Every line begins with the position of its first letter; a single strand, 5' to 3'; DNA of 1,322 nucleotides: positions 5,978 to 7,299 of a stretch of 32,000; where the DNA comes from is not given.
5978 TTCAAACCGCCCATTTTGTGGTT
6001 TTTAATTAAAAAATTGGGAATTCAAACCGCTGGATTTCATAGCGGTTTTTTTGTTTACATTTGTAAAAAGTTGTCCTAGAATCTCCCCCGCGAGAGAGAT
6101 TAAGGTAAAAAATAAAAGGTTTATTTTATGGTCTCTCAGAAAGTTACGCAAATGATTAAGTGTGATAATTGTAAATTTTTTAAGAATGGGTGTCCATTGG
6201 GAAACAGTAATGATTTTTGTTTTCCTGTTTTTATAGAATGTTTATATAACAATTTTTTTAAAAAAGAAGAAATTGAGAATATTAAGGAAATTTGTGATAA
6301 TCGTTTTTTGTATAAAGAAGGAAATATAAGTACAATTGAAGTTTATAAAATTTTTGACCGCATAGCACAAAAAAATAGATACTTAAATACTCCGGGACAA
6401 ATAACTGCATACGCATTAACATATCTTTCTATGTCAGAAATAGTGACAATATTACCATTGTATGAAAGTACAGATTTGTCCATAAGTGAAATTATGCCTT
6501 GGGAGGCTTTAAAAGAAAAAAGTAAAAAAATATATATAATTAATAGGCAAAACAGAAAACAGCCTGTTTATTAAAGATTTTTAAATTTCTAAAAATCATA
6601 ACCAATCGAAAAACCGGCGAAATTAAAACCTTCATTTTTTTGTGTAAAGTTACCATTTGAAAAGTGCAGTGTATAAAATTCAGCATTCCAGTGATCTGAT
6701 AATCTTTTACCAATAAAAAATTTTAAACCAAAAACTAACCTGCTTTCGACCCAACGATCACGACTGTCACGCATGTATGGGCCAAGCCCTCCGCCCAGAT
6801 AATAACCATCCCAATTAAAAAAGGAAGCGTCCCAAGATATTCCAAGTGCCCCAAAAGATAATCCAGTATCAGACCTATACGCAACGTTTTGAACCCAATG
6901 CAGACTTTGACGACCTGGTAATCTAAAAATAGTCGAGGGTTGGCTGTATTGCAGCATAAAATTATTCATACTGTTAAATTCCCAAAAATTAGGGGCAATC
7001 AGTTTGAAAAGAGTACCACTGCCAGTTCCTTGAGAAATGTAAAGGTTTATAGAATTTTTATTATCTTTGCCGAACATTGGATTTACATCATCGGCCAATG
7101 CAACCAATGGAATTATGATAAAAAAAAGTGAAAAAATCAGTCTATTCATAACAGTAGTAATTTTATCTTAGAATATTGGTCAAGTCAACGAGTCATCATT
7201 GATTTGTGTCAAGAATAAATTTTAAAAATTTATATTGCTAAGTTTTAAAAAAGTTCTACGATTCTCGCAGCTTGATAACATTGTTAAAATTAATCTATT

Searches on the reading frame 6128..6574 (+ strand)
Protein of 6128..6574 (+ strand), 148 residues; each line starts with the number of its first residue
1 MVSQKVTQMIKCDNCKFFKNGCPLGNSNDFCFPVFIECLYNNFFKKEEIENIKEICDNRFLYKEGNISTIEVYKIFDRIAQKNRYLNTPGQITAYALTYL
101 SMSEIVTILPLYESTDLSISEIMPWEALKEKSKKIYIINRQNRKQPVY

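Call 9: search_protein_families(library=pfam, proteins=[window:6128-6574:+], max_evalue=0.001)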
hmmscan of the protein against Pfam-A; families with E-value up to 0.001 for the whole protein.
window:6128-6574:+ (148 aa): 0 families

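Call 65: find_encoding_contigs(protein=window:6128-6571:+, flank=10000, max_places=1)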
Protein window:6128-6571:+ (148 aa): 9 contigs read that carry it; 1 place shown.
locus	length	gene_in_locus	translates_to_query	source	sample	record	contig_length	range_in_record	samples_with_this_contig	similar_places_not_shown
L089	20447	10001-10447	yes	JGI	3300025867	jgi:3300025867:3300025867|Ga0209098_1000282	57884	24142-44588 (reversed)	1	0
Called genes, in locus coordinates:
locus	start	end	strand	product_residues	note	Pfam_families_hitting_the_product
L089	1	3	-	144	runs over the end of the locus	PF22817:ApeP-like, PF07977:FabA, PF22818:ApeI-like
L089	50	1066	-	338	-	PF04613:LpxD, PF24894:Hexapep_GlmU (faint), PF25087:GMPPB_C (weak), PF00132:Hexapep (weak), PF14602:Hexapep_2 (faint), PF25084:LbH_EIF2B (weak), PF00132:Hexapep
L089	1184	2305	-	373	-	-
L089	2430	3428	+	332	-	-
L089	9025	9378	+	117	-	-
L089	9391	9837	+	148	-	-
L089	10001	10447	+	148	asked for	-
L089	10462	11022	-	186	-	PF09411:PagL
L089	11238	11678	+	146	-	-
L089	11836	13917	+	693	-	-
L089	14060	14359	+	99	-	PF00829:Ribosomal_L21p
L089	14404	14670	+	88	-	PF01016:Ribosomal_L27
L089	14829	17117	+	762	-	-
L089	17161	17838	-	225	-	PF00929:RNase_T, PF13482:RNase_H_2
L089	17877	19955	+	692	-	PF00580:UvrD-helicase, PF13245:AAA_19, PF13604:AAA_30 (faint), PF01443:Viral_helicase1 (faint), PF13361:UvrD_C, PF13538:UvrD_C_2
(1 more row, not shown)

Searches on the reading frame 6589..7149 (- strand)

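Call 9: search_protein_families(library=pfam, proteins=[window:6589-7149:-], max_evalue=0.001)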
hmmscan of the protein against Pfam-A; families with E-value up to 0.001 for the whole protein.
window:6589-7149:- (186 aa): 1 family
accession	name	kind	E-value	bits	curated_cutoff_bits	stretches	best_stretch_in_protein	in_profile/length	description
PF09411.16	PagL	-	1.7e-10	41.6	23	1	98-184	22-135/136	Lipid A 3-O-deacylase (PagL)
